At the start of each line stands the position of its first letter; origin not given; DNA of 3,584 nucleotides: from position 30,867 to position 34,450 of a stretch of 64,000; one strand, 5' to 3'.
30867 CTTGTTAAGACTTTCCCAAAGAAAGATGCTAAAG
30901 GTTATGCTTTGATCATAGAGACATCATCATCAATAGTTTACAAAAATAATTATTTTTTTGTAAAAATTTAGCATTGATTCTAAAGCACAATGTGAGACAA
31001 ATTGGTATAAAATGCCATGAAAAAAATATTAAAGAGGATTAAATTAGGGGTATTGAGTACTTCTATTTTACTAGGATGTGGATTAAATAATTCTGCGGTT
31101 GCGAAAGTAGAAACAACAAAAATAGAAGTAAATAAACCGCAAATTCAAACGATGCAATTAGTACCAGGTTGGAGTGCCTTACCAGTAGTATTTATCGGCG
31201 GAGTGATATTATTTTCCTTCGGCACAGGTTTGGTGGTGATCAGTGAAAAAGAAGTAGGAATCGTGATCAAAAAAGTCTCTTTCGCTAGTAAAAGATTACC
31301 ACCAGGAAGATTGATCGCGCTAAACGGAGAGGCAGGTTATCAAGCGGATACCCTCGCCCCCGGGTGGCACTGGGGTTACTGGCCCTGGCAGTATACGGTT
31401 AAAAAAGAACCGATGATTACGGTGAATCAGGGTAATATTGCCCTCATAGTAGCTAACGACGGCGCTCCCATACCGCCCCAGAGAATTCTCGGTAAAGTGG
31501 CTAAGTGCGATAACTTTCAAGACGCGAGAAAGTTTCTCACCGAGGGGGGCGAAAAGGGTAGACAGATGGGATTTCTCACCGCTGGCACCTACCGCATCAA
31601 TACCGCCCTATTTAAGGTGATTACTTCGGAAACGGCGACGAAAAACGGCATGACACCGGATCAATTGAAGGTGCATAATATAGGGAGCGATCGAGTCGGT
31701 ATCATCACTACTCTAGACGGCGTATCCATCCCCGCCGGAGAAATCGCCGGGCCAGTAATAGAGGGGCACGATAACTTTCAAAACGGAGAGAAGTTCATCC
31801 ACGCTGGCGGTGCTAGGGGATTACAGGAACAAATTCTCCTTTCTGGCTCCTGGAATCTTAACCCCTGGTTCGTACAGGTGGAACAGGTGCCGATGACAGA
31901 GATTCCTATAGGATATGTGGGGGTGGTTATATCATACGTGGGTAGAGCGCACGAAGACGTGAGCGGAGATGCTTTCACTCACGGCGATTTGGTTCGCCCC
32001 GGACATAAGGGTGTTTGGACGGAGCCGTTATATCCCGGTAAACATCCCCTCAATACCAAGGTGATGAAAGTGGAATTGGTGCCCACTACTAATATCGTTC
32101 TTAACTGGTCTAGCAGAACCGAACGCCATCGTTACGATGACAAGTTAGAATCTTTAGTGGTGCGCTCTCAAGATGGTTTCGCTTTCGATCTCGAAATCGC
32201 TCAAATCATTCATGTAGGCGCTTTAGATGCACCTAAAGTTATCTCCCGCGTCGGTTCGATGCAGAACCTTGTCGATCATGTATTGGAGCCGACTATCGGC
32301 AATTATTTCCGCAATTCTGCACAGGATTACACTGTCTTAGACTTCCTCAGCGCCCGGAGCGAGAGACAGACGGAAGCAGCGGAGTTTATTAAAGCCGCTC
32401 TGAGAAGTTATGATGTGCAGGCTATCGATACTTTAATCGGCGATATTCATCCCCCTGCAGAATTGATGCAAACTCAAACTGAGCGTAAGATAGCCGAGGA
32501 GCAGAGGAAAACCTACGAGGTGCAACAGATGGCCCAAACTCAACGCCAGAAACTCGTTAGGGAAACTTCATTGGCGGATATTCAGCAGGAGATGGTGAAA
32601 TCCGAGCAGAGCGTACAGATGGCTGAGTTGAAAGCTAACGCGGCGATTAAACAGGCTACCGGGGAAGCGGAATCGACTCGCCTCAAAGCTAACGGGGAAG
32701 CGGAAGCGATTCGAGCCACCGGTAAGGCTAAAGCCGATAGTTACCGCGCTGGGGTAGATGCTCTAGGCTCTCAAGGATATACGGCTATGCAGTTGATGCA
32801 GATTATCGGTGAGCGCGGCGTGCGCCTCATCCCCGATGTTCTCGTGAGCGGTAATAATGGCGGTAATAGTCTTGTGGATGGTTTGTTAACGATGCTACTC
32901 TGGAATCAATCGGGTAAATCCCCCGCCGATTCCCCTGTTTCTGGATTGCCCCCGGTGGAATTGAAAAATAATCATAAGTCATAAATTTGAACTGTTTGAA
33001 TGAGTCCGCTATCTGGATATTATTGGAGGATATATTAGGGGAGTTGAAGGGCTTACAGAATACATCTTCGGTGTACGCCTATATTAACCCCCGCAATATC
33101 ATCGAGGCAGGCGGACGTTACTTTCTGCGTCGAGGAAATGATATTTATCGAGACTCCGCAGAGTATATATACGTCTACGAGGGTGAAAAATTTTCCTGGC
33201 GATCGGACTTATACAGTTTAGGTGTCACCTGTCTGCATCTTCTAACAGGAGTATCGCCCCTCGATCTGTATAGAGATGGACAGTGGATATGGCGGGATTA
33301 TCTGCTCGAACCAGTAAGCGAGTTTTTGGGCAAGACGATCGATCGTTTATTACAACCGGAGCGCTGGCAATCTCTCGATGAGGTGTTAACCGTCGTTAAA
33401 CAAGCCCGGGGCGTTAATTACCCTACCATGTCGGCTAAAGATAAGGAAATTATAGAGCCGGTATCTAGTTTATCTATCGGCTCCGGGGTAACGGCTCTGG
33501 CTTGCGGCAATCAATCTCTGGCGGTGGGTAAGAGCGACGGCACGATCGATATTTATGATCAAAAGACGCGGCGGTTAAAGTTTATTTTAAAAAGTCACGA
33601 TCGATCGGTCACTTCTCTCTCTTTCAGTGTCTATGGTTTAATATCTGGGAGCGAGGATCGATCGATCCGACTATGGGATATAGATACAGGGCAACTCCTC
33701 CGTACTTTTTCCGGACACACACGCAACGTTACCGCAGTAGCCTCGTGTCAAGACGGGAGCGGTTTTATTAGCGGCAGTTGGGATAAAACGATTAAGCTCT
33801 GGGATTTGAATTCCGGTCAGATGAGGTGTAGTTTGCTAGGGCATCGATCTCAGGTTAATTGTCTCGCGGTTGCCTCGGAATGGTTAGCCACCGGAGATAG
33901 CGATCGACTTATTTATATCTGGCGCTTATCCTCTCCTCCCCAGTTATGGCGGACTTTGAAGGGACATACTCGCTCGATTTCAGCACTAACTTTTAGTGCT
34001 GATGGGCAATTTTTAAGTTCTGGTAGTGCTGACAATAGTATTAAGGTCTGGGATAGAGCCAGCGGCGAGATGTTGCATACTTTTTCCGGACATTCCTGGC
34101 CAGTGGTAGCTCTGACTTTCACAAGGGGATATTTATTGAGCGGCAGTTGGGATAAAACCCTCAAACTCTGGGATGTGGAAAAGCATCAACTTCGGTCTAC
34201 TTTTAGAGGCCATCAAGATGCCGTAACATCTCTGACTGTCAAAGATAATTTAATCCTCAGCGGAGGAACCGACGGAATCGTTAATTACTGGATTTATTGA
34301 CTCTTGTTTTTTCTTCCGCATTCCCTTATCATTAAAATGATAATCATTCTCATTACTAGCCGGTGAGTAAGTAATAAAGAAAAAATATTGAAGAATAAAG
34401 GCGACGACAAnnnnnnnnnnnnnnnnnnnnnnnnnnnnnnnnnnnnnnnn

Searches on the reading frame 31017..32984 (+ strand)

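Call 67: search_protein_families(library=pfam, proteins=[window:31017-32984:+], max_evalue=0.001)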
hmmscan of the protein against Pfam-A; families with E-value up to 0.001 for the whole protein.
window:31017-32984:+ (655 aa): 1 family
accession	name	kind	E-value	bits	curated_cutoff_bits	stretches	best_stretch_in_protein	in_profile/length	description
PF01145.31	Band_7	-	1.2e-26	94.3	23.6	1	295-508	2-174/176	SPFH domain / Band 7 family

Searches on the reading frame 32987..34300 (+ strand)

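Call 67: search_protein_families(library=pfam, proteins=[window:32987-34300:+], max_evalue=0.001)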
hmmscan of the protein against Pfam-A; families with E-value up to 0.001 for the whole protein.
window:32987-34300:+ (437 aa): 46 families (the best 25 are shown)
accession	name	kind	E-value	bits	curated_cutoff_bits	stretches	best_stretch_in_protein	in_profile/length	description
PF25173.1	Beta-prop_WDR3_1st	-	1.7e-61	207.6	154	2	169-314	33-184/184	WDR3 first beta-propeller domain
PF00400.38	WD40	-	5.2e-52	172.5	27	6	235-273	1-39/39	WD domain, G-beta repeat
PF25174.1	Beta-prop_THOC3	-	9.8e-49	166.2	305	3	172-379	11-222/272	THOC3 beta-propeller domain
PF24814.1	WD40_Prp19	-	4.9e-48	164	320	3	218-384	22-192/281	Prp19 WD40 domain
PF24807.1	WD40_CDC20-Fz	-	3.1e-44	151.9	200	3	248-379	54-186/292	CDC20/Fizzy WD40 domain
PF25172.1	Beta-prop_WDR3_2nd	-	2.7e-37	129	140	2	157-316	125-290/293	WDR3 second beta-propeller domain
PF25175.1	Beta-prop_WDR5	-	6.4e-37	127.8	250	2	282-435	5-163/296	WDR5 beta-propeller domain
PF24796.1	WDR55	-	5.2e-34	118.1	200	3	298-432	20-161/296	WDR55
PF24817.1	WD40_WDHD1_1st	-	1.6e-33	116.6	109.9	3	160-278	41-161/291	WDHD1 first WD40 domain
PF25047.1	Beta-prop_TEP1_2nd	-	7e-33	114.3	89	2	261-435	13-202/255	TEP-1 second beta-propeller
PF25391.1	WD40_Gbeta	-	1.4e-30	106.9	150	2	170-307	104-248/340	G protein beta WD-40 repeat protein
PF24805.1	EIF3I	-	2.6e-28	99.5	200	3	323-401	5-85/324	EIF3I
PF25168.1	Beta-prop_WDR36-Utp21_2nd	-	1.9e-26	93.6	84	3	231-313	226-310/335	WDR36/Utp21 second beta-propeller domain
PF25171.1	Beta-prop_WDR36-Utp21_1st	-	3.2e-24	86.2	80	2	221-355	126-263/266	WDR36/Utp21 first beta-propeller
PF23414.1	Beta-prop_EML_2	-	7.6e-24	84.9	90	1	219-397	14-194/266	Echinoderm microtubule-associated protein second beta-propeller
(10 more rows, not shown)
